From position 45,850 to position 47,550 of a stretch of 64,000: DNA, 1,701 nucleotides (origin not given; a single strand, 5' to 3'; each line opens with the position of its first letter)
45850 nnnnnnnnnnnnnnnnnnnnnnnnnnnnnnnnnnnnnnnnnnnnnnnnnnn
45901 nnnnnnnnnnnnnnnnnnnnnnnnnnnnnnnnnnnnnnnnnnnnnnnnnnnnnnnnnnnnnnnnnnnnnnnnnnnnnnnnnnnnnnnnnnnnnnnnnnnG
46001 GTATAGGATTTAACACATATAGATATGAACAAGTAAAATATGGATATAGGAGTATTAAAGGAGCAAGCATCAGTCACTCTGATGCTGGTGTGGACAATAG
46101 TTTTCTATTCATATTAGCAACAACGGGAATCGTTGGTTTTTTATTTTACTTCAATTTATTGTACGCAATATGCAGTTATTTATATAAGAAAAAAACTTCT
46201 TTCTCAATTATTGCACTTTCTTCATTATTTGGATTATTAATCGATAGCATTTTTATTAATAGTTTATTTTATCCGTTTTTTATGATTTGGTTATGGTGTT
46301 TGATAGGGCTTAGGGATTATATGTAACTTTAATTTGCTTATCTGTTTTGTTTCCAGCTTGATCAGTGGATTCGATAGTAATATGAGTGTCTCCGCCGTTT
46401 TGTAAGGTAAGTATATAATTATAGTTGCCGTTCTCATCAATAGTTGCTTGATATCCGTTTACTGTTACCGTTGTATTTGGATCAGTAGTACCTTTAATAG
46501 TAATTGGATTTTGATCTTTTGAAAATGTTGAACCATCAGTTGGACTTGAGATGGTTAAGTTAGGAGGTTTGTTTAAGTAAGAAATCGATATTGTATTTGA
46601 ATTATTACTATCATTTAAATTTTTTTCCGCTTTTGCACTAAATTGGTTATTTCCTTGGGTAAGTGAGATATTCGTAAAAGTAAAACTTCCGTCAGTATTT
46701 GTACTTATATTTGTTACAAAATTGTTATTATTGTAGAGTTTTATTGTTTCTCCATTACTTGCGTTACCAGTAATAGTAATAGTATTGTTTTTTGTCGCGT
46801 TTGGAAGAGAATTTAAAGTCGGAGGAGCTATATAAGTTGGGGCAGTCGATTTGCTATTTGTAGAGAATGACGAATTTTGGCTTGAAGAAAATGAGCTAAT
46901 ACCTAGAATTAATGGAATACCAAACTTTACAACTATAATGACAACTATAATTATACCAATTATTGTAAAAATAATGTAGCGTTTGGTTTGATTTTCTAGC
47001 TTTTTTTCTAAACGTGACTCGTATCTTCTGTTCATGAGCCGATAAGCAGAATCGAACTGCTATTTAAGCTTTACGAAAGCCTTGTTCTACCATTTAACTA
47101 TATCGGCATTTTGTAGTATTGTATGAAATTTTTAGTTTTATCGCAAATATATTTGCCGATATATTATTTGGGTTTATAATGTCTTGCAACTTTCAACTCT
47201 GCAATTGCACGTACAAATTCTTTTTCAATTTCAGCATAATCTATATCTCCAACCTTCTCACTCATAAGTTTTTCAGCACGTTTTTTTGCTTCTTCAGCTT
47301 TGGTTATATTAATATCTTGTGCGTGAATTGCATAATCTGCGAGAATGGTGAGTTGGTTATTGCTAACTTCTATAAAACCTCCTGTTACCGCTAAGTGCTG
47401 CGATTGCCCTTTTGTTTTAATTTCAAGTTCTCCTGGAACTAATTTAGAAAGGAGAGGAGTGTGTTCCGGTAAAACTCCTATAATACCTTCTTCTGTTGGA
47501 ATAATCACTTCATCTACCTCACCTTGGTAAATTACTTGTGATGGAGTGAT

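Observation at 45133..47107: Wzy_C (O-antigen ligase / PglL-like) protein lies tail-to-tail with a membrane-anchored Ig-like protein whose start abuts tRNA-Thr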

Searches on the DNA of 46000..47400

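Call 68: search_rna_families(source=window, start=46000, end=47400, threshold=evalue, max_evalue=1)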
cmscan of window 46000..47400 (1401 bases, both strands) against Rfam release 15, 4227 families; matches with E-value up to 1: 2.
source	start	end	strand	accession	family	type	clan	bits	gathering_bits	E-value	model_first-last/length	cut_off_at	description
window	47037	47107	-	RF00005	tRNA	Gene; tRNA;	CL00001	63.8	29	3.5e-13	1-71/71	no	tRNA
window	46491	46554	+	RF00273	SNORD59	Gene; snRNA; snoRNA; CD-box;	CL00065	21.7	45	0.2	1-73/73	no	Small nucleolar RNA SNORD59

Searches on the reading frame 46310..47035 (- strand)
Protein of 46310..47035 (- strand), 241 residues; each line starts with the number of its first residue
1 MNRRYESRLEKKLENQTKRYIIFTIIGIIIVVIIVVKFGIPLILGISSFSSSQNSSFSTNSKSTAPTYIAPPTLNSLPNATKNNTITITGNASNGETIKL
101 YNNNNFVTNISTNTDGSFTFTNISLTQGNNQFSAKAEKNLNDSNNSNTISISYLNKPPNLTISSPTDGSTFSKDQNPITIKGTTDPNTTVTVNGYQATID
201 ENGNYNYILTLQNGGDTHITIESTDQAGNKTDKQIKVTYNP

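Call 4: search_protein_families(library=pfam, proteins=[window:46310-47035:-], max_evalue=0.1)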
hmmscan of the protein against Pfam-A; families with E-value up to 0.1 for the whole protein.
window:46310-47035:- (241 aa): 6 families
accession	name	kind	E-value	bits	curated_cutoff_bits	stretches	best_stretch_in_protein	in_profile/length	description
PF09136.16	Glucodextran_B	-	2.4e-18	66.3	27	2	158-239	1-81/83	Glucodextranase, domain B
PF17936.7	Big_6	-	1.1e-09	38.8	27.6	2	176-233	13-76/83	Bacterial Ig domain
PF19077.6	Big_13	-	2e-07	31.9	27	2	79-149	22-96/102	Bacterial Ig-like domain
PF17957.7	Big_7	-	0.00019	22.5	24.1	1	158-218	1-67/70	Bacterial Ig domain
PF22764.1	E217_Gp32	-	0.014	15.4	27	1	169-234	25-90/144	Tail fiber protein gp32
PF13620.12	CarboxypepD_reg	-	0.018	15.8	32.3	0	89-136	10-56/82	Carboxypeptidase regulatory-like domain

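Call 9: find_homologous_proteins(query=window:46310-47035:-)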
Query window:46310-47035:- (241 aa): 68 proteins with E <= 0.001 among 716 candidates.
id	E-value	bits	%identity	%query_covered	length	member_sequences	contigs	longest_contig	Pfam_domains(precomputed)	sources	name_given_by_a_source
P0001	1.3e-144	497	100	100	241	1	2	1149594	PF09136.17,PF19077.7,PF17936.8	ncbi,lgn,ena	-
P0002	1.8e-57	212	45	98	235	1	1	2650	PF12733.14,PF09136.17,PF19077.7,PF17936.8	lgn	-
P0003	7.4e-57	210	47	100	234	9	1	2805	PF09136.17,PF17936.8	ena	-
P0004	4.2e-55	205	47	98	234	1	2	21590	PF09136.17,PF19077.7,PF17936.8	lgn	-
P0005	5.6e-55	204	45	100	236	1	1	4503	PF09136.17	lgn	-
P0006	8.5e-55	204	44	98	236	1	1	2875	PF12733.14,PF09136.17,PF19077.7,PF17936.8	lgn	-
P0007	3.1e-54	202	45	98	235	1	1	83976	PF17957.8,PF09136.17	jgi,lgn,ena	-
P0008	4.6e-54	201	44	98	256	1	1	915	PF09136.17,PF19077.7,PF17936.8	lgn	-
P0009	5.6e-54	201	46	97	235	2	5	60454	PF09136.17,PF19077.7,PF17936.8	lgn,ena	-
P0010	7.7e-54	200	49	98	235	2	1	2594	PF09136.17,PF19077.7,PF17936.8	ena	-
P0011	9.3e-54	200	47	98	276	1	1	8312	PF12733.14,PF09136.17,PF19077.7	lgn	-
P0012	1.3e-53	200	46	98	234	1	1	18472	PF09136.17,PF19077.7,PF17936.8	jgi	jgi:hypothetical protein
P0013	6.0e-53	198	45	97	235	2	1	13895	PF09136.17,PF19077.7,PF17936.8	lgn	-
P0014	1.1e-52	197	44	99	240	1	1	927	PF17957.8,PF09136.17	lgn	-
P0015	1.2e-52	197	45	98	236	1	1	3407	PF12733.14,PF09136.17,PF19077.7,PF17936.8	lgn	-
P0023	1.8e-51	193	45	98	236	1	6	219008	PF09136.17,PF19077.7,PF17936.8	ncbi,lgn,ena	-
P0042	3.4e-47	179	43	97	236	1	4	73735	PF09136.17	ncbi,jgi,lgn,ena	-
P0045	8.8e-47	177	46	83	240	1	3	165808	PF12733.14,PF09136.17,PF19077.7,PF17936.8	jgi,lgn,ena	-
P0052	5.9e-45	171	40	98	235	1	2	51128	PF12733.14,PF17957.8,PF09136.17,PF19077.7,PF17936.8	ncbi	-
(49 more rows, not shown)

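Call 10: find_encoding_contigs(protein=P0023, flank=5000, max_places=2)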
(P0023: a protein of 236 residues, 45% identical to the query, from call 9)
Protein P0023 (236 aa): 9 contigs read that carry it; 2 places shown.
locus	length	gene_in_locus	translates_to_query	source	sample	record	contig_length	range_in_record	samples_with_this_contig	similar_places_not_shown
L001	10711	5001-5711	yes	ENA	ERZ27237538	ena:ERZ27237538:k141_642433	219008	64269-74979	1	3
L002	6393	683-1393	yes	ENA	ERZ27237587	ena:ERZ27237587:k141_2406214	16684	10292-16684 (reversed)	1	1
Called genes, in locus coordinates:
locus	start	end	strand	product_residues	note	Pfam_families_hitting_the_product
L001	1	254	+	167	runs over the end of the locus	PF00430:ATP-synt_B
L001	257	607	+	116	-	PF00213:OSCP (weak)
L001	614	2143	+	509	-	PF02874:ATP-synt_ab_N, PF00006:ATP-synt_ab, PF00306:ATP-synt_ab_C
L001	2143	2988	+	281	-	PF00231:ATP-synt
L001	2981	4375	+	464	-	PF02874:ATP-synt_ab_N, PF00006:ATP-synt_ab, PF22919:ATP-synt_VA_C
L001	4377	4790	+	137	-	PF02823:ATP-synt_DE_N, PF00401:ATP-synt_DE (weak)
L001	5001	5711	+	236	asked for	PF19077:Big_13 (faint), PF17936:Big_6 (faint), PF09136:Glucodextran_B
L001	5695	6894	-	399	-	PF04932:Wzy_C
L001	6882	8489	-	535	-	-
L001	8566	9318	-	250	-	PF00535:Glycos_transf_2, PF10111:Glyco_tranf_2_2 (weak)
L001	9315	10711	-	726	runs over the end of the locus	PF00535:Glycos_transf_2, PF13641:Glyco_tranf_2_3 (weak), PF13231:PMT_2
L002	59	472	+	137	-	PF02823:ATP-synt_DE_N, PF00401:ATP-synt_DE (weak)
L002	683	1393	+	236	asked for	PF19077:Big_13 (faint), PF17936:Big_6 (faint), PF09136:Glucodextran_B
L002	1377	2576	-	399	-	PF04932:Wzy_C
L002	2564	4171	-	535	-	-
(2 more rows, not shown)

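Call 11: find_encoding_contigs(protein=P0007, flank=5000, max_places=2)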
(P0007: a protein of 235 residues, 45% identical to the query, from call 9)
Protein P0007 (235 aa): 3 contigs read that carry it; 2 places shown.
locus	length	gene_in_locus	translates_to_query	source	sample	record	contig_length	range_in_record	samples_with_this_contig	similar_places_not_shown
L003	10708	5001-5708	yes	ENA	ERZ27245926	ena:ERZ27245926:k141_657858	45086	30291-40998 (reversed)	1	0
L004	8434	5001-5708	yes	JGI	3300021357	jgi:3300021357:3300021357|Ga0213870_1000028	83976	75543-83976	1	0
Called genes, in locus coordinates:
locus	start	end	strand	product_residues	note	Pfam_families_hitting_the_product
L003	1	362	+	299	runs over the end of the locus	PF00231:ATP-synt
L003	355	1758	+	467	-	PF02874:ATP-synt_ab_N, PF00006:ATP-synt_ab, PF22919:ATP-synt_VA_C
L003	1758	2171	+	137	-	PF02823:ATP-synt_DE_N, PF00401:ATP-synt_DE (weak)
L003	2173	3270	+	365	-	PF01180:DHO_dh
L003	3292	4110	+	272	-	PF00215:OMPdecase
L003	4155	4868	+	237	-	-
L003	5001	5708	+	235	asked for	PF17957:Big_7 (faint), PF09136:Glucodextran_B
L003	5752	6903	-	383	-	PF04932:Wzy_C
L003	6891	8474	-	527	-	-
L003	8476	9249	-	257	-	PF00535:Glycos_transf_2, PF10111:Glyco_tranf_2_2 (weak)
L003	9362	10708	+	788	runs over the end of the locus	PF09586:YfhO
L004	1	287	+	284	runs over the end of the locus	PF00231:ATP-synt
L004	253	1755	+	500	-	PF02874:ATP-synt_ab_N, PF00006:ATP-synt_ab, PF22919:ATP-synt_VA_C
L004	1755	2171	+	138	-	PF02823:ATP-synt_DE_N, PF00401:ATP-synt_DE (weak)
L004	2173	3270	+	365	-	PF01180:DHO_dh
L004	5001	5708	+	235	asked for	PF17957:Big_7 (faint), PF09136:Glucodextran_B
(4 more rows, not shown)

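Call 12: find_encoding_contigs(protein=P0045, flank=5000, max_places=2)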
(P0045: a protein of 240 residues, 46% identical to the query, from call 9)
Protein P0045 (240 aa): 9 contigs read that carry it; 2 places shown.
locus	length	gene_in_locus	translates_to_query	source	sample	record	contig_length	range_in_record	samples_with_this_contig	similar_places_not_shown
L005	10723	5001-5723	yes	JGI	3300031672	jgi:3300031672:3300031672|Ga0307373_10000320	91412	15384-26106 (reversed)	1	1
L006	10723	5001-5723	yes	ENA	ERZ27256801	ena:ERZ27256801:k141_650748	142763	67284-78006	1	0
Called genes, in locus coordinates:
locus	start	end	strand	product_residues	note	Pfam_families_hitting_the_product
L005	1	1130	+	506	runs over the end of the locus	PF02874:ATP-synt_ab_N, PF00006:ATP-synt_ab, PF00306:ATP-synt_ab_C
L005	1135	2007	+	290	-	PF00231:ATP-synt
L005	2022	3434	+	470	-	PF02874:ATP-synt_ab_N, PF00006:ATP-synt_ab, PF22919:ATP-synt_VA_C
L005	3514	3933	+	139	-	PF02823:ATP-synt_DE_N, PF00401:ATP-synt_DE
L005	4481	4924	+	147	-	-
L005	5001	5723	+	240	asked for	PF17936:Big_6 (faint), PF12733:Cadherin-like (faint), PF19077:Big_13 (faint), PF09136:Glucodextran_B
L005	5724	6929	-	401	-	PF04932:Wzy_C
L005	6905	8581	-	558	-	PF13231:PMT_2 (weak)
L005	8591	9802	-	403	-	-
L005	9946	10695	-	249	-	PF00535:Glycos_transf_2, PF10111:Glyco_tranf_2_2 (faint)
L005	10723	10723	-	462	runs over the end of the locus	PF13231:PMT_2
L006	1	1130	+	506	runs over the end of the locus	PF02874:ATP-synt_ab_N, PF00006:ATP-synt_ab, PF00306:ATP-synt_ab_C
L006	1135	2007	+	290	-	PF00231:ATP-synt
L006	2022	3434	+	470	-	PF02874:ATP-synt_ab_N, PF00006:ATP-synt_ab, PF22919:ATP-synt_VA_C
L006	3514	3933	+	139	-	PF02823:ATP-synt_DE_N, PF00401:ATP-synt_DE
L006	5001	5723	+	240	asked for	PF17936:Big_6 (faint), PF12733:Cadherin-like (faint), PF19077:Big_13 (faint), PF09136:Glucodextran_B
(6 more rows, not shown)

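Call 14: find_encoding_contigs(protein=P0042, flank=5000, max_places=1)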
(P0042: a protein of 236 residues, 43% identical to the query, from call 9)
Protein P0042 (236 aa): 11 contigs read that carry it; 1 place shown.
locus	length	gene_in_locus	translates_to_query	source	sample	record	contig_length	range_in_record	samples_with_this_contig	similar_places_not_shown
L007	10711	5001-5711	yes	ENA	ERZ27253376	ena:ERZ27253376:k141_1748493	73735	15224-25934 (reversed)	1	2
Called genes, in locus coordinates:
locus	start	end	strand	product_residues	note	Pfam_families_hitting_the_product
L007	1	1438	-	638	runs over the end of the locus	PF02463:SMC_N, PF13175:AAA_15, PF13476:AAA_23, PF13555:AAA_29 (faint)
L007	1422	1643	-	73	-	-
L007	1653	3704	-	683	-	PF18766:SWI2_SNF2, PF04851:ResIII, PF00270:DEAD, PF00271:Helicase_C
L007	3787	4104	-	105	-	PF01371:Trp_repressor, PF13384:HTH_23 (weak)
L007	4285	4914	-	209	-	PF02498:Bro-N (weak)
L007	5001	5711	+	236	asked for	PF09136:Glucodextran_B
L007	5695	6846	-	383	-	PF04932:Wzy_C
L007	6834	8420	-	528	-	-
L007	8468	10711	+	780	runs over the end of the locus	PF09586:YfhO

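Call 15: find_encoding_contigs(protein=P0052, flank=5000, max_places=1)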
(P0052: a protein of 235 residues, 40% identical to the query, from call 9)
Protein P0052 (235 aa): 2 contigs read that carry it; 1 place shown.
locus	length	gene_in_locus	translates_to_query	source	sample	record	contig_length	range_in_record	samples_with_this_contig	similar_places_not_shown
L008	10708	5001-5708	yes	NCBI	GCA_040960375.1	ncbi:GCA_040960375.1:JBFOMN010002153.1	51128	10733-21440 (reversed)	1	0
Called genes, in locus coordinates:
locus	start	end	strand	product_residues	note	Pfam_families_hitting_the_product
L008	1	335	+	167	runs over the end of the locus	PF00430:ATP-synt_B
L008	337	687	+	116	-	-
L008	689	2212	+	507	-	PF02874:ATP-synt_ab_N, PF00006:ATP-synt_ab, PF00306:ATP-synt_ab_C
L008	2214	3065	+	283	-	PF00231:ATP-synt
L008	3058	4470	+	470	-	PF02874:ATP-synt_ab_N, PF00006:ATP-synt_ab, PF22919:ATP-synt_VA_C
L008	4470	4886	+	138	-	PF02823:ATP-synt_DE_N, PF00401:ATP-synt_DE (weak)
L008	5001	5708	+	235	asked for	PF17936:Big_6 (faint), PF12733:Cadherin-like (faint), PF17957:Big_7 (faint), PF19077:Big_13 (faint), PF09136:Glucodextran_B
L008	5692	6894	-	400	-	PF04932:Wzy_C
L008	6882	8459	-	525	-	PF13231:PMT_2 (weak)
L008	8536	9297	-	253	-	PF00535:Glycos_transf_2, PF10111:Glyco_tranf_2_2, PF13641:Glyco_tranf_2_3 (weak)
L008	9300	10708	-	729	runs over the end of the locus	PF00535:Glycos_transf_2, PF10111:Glyco_tranf_2_2 (weak), PF13641:Glyco_tranf_2_3 (weak), PF02709:Glyco_transf_7C (weak)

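Call 16: find_encoding_contigs(protein=P0009, flank=5000, max_places=1)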
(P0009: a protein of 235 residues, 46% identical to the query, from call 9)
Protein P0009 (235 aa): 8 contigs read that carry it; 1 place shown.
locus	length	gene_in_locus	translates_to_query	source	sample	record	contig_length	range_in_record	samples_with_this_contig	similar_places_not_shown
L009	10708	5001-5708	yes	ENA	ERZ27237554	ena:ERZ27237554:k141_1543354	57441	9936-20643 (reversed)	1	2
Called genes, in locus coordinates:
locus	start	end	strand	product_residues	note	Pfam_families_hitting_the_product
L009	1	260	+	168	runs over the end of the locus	PF00430:ATP-synt_B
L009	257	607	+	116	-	PF00213:OSCP (weak)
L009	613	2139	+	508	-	PF02874:ATP-synt_ab_N, PF00006:ATP-synt_ab, PF00306:ATP-synt_ab_C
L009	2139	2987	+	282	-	PF00231:ATP-synt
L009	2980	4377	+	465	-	PF02874:ATP-synt_ab_N, PF00006:ATP-synt_ab, PF22919:ATP-synt_VA_C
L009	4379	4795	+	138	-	PF02823:ATP-synt_DE_N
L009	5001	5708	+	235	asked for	PF17936:Big_6 (faint), PF19077:Big_13 (faint), PF09136:Glucodextran_B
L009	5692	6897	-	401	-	PF04932:Wzy_C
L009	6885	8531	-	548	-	PF02366:PMT (weak), PF13231:PMT_2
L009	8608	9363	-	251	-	PF00535:Glycos_transf_2, PF10111:Glyco_tranf_2_2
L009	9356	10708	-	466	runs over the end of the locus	PF13231:PMT_2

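Call 20: search_protein_families(library=ncbifam, proteins=[window:46310-47035:-], max_evalue=0.01)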
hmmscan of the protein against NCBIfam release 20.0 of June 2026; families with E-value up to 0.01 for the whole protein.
window:46310-47035:- (241 aa): 4 families
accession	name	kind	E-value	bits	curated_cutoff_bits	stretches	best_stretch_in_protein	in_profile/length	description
NF033510.3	Ca_tandemer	repeat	1.7e-12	47.5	50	2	155-230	8-95/96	Ca2+-stabilized repeat-containing adhesin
NF058578.1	CPR_pilus_PamR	equivalog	1e-08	34.4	300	1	26-155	9-140/297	pilus system RbmA-like protein PamR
NF006283.1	PRK08455.1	equivalog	2.4e-05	24.1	187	1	10-138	8-124/182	flagellar basal body-associated protein FliL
NF050095.1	BetGlucuronLacZ4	equivalog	0.0029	15.8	950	1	83-145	604-663/666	beta-glucuronidase LacZ4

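Call 32: find_related_loci(query=A3, collection=metagenome_contigs, flank=4000)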
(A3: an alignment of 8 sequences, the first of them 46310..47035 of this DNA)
Query A3 (241 aa) in metagenome_contigs; peptide patterns used: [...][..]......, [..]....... (x = any residue, [..] = any of these).
470 stretches matched a pattern; 86 encode a relative of the query (tblastn E <= 1e-3); the best 80 are kept; 80 distinct loci.
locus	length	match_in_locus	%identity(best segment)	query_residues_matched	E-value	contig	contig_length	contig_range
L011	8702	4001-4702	43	4-239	3e-62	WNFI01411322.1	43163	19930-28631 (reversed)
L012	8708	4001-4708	45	2-239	6e-60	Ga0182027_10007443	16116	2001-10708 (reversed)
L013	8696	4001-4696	44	6-241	2e-59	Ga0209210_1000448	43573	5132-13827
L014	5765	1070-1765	44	6-241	2e-59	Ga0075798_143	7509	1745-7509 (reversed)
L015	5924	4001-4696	44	6-241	2e-59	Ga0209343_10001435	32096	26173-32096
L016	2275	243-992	42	1-241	2e-60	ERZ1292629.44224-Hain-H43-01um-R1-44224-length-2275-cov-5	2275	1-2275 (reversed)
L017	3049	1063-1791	41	1-241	5e-59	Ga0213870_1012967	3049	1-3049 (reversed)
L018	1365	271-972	43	2-240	1e-61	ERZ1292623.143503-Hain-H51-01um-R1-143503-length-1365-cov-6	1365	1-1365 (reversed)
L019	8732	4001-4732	44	3-241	7e-58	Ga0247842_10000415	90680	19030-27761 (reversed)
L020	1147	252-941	45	6-239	1e-61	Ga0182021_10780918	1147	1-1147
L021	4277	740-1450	42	2-241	3e-57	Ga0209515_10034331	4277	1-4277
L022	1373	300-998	44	6-241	3e-60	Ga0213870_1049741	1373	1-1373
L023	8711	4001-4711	46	3-239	8e-57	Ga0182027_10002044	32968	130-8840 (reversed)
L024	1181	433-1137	45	1-239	3e-60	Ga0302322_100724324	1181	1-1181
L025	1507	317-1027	48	1-241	4e-59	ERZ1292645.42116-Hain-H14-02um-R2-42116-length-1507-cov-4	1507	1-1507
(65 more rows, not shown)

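Call 41: predict_structure(alignment_id=A1)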
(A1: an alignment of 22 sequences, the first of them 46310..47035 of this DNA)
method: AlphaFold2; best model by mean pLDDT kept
length: 241 residues; sequences in the alignment: 22
mean_pLDDT: 86.7   pTM: 0.58
mean pLDDT of the five models: 86.7, 86.1, 85.4, 85.4, 85.1
residues with pLDDT >= 90: 157; 70-90: 48; 50-70: 20; < 50: 16
segments of 3 or more residues with pLDDT < 50: 50-63
pLDDT, mean of each block of 10 residues (from residue 1): 59 81 94 90 64 40 67 83 84 97 97 97 91 96 95 89 97 95 94 97 97 92 90 97 88
secondary structure, 60 per line:
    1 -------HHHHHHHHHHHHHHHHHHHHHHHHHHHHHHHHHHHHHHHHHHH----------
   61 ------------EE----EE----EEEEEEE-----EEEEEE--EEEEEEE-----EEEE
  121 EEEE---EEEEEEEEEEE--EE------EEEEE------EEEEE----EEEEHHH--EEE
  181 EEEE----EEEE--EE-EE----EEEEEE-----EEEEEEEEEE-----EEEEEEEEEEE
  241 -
elements in order: H8-50 E85-91 E97-102 E105-111 E117-124 E128-138 E149-153 E160-164 E169-172 E178-184 E189-192 E204-209 E215-224 E230-240
